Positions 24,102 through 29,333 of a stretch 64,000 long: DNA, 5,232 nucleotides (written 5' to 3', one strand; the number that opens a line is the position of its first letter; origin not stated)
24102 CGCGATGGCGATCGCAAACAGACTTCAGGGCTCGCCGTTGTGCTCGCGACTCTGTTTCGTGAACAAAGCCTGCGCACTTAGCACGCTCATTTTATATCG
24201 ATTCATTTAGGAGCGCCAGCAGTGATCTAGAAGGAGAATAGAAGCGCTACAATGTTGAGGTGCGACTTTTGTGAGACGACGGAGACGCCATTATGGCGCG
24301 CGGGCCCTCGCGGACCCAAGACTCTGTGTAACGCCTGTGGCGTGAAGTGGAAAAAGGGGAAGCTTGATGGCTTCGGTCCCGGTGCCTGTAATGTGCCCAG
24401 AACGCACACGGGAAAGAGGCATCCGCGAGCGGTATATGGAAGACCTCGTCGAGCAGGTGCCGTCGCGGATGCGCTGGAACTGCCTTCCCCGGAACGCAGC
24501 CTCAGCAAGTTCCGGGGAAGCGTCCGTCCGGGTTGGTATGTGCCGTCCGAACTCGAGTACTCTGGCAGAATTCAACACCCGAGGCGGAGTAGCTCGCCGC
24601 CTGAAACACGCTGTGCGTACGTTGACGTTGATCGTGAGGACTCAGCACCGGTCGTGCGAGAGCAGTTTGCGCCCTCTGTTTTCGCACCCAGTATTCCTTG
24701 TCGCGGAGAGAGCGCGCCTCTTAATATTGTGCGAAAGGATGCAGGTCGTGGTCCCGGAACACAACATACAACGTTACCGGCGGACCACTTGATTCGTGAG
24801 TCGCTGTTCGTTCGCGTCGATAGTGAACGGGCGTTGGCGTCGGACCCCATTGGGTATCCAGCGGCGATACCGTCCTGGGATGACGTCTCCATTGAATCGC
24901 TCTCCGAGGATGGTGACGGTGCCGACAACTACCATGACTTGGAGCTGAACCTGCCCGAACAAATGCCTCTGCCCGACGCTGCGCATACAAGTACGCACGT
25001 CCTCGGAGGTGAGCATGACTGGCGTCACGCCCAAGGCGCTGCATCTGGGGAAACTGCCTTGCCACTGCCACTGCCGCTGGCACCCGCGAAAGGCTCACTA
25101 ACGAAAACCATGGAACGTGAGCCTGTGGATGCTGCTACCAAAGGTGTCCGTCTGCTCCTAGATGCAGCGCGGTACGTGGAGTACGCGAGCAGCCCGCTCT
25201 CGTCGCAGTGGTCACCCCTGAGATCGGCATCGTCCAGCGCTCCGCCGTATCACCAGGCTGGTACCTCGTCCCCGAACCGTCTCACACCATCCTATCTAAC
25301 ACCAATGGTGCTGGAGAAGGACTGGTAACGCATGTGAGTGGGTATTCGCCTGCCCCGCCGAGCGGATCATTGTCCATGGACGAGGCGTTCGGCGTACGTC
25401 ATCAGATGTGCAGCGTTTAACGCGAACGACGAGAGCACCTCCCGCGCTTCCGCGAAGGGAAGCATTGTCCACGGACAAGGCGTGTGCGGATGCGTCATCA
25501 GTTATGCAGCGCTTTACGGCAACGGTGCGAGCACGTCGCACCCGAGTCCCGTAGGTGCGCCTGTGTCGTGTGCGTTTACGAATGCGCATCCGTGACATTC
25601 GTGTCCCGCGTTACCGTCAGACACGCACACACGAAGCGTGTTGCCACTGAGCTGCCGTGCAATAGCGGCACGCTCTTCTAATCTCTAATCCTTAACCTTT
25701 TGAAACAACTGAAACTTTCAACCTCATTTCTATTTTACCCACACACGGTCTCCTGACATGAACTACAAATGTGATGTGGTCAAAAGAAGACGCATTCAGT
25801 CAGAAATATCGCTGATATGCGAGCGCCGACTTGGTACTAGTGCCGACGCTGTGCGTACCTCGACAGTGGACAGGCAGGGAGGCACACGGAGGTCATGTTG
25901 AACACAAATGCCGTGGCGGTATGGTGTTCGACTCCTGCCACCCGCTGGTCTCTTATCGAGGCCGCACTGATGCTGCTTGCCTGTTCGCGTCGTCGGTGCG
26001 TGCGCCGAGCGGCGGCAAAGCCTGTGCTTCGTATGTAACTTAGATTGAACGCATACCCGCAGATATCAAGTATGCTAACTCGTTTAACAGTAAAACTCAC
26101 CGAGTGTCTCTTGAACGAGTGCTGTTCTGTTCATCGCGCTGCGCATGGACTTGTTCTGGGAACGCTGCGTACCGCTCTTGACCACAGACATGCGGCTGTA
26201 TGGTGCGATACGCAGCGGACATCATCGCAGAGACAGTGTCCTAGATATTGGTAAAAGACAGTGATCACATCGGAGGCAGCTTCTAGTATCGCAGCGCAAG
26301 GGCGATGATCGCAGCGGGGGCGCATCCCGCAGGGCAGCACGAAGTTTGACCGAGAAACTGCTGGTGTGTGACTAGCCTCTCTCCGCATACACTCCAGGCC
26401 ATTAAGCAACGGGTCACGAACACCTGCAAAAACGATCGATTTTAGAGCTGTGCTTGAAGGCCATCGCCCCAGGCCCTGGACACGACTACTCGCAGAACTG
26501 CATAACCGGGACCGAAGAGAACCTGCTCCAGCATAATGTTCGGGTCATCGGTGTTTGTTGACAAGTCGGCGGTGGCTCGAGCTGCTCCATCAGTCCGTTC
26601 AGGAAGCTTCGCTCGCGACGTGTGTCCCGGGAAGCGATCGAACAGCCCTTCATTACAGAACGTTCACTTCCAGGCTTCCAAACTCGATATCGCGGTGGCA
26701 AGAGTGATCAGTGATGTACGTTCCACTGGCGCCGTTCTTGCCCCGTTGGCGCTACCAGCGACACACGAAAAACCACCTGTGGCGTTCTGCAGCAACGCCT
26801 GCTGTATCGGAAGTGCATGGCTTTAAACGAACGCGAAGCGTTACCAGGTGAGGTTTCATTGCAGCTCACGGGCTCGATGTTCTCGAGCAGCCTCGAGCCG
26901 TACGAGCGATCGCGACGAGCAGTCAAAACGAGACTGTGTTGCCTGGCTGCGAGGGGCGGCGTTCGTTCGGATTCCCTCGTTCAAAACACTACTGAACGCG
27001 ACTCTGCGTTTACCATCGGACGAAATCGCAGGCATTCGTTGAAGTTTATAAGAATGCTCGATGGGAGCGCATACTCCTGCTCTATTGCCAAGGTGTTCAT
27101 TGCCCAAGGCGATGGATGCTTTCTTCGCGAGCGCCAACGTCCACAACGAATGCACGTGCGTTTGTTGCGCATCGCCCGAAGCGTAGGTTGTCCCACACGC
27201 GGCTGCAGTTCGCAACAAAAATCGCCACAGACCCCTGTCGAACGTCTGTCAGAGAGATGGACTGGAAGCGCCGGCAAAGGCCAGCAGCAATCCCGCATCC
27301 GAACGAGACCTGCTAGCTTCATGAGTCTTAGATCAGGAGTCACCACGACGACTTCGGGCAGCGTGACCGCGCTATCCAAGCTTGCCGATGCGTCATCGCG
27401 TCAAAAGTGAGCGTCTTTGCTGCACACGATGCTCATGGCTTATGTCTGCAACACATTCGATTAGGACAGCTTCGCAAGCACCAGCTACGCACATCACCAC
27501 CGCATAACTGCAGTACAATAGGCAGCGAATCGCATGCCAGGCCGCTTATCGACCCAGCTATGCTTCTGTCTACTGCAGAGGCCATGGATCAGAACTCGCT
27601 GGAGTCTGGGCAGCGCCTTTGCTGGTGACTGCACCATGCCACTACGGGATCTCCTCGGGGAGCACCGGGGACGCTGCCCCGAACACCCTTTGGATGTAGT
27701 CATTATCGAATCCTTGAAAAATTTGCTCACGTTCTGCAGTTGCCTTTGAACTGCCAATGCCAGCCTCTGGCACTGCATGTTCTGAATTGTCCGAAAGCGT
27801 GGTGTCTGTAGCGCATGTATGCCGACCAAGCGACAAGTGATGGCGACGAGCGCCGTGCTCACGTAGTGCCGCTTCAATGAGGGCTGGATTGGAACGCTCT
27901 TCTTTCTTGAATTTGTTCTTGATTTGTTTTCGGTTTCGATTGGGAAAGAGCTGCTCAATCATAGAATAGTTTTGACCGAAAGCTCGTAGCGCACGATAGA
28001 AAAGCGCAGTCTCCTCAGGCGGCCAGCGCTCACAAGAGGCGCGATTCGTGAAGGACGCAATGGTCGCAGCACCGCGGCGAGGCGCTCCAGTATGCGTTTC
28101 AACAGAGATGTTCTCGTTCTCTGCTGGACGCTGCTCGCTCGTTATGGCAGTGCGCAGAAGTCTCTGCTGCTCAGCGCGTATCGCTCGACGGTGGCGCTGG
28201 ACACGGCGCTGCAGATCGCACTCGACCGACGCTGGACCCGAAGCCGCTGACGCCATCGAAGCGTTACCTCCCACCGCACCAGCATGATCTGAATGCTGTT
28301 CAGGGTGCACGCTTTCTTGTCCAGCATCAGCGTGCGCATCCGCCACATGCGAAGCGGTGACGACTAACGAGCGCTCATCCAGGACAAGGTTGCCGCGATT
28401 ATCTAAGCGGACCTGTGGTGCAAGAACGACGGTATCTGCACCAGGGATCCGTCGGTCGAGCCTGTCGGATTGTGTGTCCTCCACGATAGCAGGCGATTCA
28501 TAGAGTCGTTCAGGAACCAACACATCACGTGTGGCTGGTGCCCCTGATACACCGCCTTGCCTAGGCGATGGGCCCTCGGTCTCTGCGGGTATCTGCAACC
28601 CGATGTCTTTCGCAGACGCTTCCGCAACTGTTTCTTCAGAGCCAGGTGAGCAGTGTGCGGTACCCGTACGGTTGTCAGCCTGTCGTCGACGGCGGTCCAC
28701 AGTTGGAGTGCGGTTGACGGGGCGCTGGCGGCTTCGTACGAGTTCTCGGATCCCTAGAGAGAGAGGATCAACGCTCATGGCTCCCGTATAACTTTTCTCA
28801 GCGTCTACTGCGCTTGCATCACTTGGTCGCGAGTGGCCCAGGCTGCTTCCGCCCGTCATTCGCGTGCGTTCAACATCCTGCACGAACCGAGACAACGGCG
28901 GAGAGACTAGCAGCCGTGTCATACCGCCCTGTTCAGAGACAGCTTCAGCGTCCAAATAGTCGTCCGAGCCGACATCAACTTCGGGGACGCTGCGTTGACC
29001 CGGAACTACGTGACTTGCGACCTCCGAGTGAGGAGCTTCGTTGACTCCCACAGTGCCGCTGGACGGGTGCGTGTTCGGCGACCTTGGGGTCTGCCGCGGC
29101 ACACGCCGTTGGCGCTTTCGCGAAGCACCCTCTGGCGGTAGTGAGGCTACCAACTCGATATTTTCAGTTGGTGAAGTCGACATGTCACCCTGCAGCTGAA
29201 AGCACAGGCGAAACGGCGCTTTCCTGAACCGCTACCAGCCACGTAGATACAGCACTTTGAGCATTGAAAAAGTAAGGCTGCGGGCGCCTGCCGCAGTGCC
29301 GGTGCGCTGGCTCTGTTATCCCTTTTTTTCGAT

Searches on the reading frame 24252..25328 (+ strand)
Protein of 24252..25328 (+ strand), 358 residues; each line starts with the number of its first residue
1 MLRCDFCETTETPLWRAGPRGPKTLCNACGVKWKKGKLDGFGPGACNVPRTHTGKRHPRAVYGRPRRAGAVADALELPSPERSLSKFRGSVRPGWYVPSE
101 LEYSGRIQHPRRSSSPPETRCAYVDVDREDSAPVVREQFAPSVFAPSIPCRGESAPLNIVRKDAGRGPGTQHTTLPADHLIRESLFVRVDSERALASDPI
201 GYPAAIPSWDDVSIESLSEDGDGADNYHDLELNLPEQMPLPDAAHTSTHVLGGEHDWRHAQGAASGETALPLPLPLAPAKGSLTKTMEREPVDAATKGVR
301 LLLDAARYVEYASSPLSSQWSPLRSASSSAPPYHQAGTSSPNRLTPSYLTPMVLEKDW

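Call 41: search_protein_families(library=pfam, proteins=[window:24252-25328:+], max_evalue=0.001)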
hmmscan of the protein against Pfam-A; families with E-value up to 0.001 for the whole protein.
window:24252-25328:+ (358 aa): 1 family
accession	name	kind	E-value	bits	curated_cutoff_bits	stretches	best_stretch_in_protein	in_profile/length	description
PF00320.33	GATA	-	1.4e-15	57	26.8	1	4-37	1-34/36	GATA zinc finger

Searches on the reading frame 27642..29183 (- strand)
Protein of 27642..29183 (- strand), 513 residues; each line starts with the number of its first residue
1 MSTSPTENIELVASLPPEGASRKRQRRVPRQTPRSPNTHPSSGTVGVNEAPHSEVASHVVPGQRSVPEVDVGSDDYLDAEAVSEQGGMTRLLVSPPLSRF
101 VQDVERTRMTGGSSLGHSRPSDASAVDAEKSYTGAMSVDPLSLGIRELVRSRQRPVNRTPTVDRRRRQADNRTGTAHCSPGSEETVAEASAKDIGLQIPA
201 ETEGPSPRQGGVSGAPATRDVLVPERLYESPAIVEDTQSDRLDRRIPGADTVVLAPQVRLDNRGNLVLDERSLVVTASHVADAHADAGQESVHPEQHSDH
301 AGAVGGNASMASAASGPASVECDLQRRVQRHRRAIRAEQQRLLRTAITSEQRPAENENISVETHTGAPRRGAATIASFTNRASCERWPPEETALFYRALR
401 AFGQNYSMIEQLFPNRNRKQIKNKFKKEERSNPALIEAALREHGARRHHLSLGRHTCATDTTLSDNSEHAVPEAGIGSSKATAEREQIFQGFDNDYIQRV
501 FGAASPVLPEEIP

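Call 41: search_protein_families(library=pfam, proteins=[window:27642-29183:-], max_evalue=0.001)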
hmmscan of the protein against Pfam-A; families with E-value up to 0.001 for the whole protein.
window:27642-29183:- (513 aa): 2 families
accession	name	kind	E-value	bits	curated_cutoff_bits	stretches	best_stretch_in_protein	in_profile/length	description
PF15963.11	Myb_DNA-bind_7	-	4.8e-25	87.6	31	1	377-443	1-67/88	Myb DNA-binding like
PF00249.37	Myb_DNA-binding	-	5.2e-07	30.1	24.4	1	385-427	2-44/46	Myb-like DNA-binding domain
